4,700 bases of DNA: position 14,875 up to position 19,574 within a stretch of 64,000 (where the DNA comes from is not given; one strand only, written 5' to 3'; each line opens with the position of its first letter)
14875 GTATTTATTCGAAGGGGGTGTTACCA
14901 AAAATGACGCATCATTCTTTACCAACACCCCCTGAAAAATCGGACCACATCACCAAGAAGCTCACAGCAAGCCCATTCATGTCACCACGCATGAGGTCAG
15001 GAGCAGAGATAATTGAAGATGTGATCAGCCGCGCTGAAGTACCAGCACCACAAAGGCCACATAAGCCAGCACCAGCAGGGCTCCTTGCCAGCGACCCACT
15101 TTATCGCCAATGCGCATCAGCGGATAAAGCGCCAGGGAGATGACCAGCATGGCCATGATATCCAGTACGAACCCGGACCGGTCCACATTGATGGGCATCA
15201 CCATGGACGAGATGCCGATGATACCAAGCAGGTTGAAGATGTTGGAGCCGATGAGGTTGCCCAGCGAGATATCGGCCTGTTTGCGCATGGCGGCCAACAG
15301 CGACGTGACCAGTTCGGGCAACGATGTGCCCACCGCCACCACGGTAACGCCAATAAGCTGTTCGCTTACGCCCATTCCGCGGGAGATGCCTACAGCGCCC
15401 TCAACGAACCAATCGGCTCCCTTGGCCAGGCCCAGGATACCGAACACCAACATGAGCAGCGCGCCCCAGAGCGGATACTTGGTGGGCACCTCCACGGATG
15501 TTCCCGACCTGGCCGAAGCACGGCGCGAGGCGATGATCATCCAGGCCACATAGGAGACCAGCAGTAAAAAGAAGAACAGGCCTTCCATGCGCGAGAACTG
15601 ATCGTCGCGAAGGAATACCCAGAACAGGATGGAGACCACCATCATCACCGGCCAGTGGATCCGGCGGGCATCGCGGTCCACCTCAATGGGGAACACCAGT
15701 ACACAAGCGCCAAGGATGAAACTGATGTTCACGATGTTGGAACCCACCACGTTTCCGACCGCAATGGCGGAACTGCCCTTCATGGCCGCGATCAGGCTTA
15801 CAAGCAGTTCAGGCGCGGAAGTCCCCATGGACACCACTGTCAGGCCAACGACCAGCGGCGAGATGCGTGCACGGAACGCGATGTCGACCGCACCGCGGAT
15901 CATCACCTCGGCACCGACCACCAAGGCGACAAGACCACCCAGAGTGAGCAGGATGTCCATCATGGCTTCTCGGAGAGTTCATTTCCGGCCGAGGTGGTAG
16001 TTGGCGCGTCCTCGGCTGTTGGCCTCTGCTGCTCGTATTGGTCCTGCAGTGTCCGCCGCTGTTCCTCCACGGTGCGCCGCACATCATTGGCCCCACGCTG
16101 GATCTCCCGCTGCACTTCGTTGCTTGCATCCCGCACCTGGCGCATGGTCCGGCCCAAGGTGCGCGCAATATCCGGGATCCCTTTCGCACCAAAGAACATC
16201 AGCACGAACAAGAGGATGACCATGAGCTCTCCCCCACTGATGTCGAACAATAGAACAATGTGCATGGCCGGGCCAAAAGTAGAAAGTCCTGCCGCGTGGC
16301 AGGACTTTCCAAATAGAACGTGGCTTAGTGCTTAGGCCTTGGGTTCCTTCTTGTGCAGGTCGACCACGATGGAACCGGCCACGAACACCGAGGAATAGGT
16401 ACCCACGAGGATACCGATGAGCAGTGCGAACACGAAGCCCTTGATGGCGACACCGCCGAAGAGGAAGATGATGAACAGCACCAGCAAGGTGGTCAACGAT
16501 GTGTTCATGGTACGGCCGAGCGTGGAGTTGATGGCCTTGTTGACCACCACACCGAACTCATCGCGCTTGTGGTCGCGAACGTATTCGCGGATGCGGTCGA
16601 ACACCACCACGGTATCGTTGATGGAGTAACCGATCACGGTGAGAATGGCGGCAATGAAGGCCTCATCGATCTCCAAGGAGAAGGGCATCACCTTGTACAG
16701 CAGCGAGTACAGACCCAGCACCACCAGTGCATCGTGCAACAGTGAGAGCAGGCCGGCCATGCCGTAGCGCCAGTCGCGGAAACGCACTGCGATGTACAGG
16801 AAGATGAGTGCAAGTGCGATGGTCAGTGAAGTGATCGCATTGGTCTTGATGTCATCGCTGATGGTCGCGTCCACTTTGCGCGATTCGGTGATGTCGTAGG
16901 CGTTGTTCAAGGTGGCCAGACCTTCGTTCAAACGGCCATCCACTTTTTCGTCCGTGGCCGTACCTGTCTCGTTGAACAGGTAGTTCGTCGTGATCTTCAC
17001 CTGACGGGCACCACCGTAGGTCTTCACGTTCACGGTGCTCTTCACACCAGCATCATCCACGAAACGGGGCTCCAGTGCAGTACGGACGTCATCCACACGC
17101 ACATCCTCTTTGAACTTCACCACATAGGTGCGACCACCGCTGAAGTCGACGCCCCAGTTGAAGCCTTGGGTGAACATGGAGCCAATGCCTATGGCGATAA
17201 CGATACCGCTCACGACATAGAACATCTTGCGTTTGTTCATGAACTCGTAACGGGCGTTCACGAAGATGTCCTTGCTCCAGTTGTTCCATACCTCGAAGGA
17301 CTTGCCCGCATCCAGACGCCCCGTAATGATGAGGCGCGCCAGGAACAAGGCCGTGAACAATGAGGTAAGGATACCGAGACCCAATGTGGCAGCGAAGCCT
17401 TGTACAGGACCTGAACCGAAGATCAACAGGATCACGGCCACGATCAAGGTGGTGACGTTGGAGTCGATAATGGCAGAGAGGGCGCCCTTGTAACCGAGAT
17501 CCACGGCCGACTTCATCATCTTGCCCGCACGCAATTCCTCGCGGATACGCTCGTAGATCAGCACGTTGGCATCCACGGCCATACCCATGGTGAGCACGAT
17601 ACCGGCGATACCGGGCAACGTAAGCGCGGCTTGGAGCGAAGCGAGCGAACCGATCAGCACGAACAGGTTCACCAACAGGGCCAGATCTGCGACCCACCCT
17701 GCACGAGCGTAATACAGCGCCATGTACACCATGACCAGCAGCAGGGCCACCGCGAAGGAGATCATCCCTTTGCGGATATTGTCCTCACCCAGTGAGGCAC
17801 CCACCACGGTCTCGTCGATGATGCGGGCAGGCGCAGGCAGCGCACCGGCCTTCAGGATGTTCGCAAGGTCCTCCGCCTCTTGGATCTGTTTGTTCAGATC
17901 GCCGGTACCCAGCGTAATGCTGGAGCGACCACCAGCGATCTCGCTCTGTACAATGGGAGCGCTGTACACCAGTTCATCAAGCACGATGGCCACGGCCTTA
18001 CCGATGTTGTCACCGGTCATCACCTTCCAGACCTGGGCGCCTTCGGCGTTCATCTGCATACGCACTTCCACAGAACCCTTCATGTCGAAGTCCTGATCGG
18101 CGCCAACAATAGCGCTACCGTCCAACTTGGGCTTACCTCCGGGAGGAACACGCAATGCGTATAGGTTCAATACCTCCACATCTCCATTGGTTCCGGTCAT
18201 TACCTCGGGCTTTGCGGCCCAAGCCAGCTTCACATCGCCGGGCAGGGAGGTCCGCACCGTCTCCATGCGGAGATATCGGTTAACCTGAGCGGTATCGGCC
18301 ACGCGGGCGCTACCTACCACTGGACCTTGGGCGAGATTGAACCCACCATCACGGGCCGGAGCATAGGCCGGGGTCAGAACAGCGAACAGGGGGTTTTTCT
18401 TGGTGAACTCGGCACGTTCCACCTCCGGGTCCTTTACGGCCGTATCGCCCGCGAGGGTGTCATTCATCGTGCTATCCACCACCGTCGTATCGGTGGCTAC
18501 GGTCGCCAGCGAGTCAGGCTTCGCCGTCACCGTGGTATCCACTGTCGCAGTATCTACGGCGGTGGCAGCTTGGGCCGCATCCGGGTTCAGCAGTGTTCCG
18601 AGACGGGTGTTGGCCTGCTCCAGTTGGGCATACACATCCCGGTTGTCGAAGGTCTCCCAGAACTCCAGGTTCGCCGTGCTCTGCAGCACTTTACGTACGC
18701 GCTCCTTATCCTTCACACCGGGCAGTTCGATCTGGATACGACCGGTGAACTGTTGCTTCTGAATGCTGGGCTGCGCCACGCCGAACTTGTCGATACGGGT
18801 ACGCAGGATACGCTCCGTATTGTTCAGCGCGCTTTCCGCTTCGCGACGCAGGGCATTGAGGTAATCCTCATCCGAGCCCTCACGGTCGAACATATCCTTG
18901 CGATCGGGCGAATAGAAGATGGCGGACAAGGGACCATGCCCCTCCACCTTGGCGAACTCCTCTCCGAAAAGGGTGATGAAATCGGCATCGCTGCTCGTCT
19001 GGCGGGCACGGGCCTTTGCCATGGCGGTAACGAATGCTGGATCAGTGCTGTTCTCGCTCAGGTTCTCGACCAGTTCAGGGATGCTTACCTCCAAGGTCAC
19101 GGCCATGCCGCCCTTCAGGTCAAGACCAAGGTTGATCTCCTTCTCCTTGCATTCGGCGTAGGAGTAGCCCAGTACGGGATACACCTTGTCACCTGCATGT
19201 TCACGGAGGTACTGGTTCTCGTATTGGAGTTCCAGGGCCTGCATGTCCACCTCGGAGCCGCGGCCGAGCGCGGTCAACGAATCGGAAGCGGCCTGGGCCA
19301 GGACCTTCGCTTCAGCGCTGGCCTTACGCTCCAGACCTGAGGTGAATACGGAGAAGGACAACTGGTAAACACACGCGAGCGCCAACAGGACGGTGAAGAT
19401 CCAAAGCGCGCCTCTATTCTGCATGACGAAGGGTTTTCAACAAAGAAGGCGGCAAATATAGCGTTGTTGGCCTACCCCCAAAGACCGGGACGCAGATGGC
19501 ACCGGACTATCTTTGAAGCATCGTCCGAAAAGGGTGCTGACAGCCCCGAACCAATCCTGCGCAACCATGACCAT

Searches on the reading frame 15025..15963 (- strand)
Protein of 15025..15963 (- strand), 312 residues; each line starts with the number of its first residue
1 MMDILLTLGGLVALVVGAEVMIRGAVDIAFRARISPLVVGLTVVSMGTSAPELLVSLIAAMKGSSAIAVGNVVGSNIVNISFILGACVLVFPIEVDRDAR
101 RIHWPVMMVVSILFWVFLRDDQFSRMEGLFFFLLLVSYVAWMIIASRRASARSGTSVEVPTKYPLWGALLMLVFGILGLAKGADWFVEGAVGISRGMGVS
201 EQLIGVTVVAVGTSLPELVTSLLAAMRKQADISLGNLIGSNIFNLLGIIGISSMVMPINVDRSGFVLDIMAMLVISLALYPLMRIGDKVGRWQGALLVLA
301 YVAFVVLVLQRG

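Call 7: search_protein_families(library=ncbifam, proteins=[window:15025-15963:-], max_evalue=0.001)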
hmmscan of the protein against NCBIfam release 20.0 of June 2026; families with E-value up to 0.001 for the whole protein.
window:15025-15963:- (312 aa): 6 families
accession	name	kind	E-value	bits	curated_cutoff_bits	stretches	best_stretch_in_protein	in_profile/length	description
TIGR00367.1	TIGR00367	hypoth_equivalog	1.3e-72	244.5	179.65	1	5-304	6-312/312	calcium/sodium antiporter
NF008005.0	PRK10734.1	equivalog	5.5e-62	209.8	432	1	3-308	4-316/325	calcium/sodium antiporter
TIGR00927.1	2A1904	subfamily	1.9e-17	62.3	710.1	2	178-306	470-600/1209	K+-dependent Na+/Ca+ exchanger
TIGR00845.1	caca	equivalog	1.5e-12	46.2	679.85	2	197-265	777-846/921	sodium/calcium exchanger 1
TIGR00846.1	caca2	superfamily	2e-11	43.4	317.45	1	157-307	218-370/372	calcium/proton exchanger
TIGR00378.1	cax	equivalog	9.1e-08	31.7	211.15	1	162-303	200-343/349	calcium/proton exchanger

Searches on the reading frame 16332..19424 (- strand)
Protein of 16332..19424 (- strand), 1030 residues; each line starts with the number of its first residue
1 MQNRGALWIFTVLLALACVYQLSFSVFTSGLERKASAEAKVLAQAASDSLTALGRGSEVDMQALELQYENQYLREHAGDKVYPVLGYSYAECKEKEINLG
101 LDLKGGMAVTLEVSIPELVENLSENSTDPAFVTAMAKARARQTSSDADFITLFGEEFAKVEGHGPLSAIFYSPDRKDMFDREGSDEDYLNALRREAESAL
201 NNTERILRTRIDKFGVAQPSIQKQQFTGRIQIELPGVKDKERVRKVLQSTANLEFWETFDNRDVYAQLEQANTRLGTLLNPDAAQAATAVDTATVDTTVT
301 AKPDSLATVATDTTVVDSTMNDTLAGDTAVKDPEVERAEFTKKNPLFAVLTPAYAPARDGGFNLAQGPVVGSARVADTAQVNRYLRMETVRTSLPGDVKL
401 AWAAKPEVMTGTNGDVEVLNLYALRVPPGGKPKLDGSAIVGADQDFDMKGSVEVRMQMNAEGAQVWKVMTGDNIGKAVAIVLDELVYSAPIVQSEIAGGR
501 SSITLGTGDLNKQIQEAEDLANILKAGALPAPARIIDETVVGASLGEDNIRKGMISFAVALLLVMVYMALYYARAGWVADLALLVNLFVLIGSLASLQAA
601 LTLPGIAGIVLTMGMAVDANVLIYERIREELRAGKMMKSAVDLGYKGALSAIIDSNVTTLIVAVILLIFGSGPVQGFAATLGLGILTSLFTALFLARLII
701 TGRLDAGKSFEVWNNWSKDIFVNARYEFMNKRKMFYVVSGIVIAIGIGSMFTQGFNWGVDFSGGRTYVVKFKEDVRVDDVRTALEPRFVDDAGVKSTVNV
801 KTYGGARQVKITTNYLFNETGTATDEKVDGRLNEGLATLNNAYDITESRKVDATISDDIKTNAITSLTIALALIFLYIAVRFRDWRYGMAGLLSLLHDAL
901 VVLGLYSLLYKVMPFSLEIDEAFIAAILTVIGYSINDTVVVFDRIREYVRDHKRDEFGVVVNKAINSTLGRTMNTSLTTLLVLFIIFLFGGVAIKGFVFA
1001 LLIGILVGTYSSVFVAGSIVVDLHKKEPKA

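Call 7: search_protein_families(library=ncbifam, proteins=[window:16332-19424:-], max_evalue=0.001)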
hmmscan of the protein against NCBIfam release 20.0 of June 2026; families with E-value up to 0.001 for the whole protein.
window:16332-19424:- (1030 aa): 26 families (the best 25 are shown)
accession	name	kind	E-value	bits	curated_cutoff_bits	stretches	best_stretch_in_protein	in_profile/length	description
NF009585.0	PRK13024.1-5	equivalog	0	1210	1037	1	1-1028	1-982/993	protein translocase subunit SecDF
NF009583.0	PRK13024.1-3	subfamily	5.8e-192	639.6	721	2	426-1027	157-737/755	protein translocase subunit SecDF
NF011315.0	PRK14726.1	equivalog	3.2e-146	488.7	1249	2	437-1025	262-829/855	protein translocase subunit SecDF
TIGR01129.1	secD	equivalog_domain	2.3e-132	441.9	244.4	2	99-700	1-397/397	protein translocase subunit SecD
TIGR00916.1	2A0604s01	subfamily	7.3e-121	402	148.6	2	459-693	2-231/231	SecD/SecF family protein translocase subunit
NF009581.0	PRK13024.1-1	equivalog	5.5e-115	385.2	1058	2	488-1027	200-733/752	protein translocase subunit SecDF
TIGR00966.2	transloc_SecF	equivalog_domain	1.1e-114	382.7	160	2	726-1023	1-279/279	protein translocase subunit SecF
NF009584.0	PRK13024.1-4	equivalog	1.4e-104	351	1171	2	487-1020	197-728/759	protein translocase subunit SecDF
NF009545.0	PRK12933.1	equivalog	2.4e-101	340.1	728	3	431-701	313-591/604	protein translocase subunit SecD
NF009540.0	PRK12911.1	equivalog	1.2e-99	334.3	1878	1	473-1028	837-1399/1403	bifunctional preprotein translocase subunit SecD/SecF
NF009580.0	PRK13023.1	equivalog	2e-97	327.3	1153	1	435-1026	183-753/775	protein translocase subunit SecDF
NF009582.0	PRK13024.1-2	equivalog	3.9e-65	220.3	723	1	507-1025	293-826/859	protein translocase subunit SecDF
NF046001.1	SecDF_plasm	equivalog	5.7e-47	160.3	500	1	502-1026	305-849/878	protein translocase subunit SecDF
NF006218.0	PRK08343.1-4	subfamily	4.9e-35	121.1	383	2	439-690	123-375/392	preprotein translocase subunit SecD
NF006216.0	PRK08343.1-2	equivalog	9.3e-26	90.7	519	2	487-690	277-488/506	preprotein translocase subunit SecD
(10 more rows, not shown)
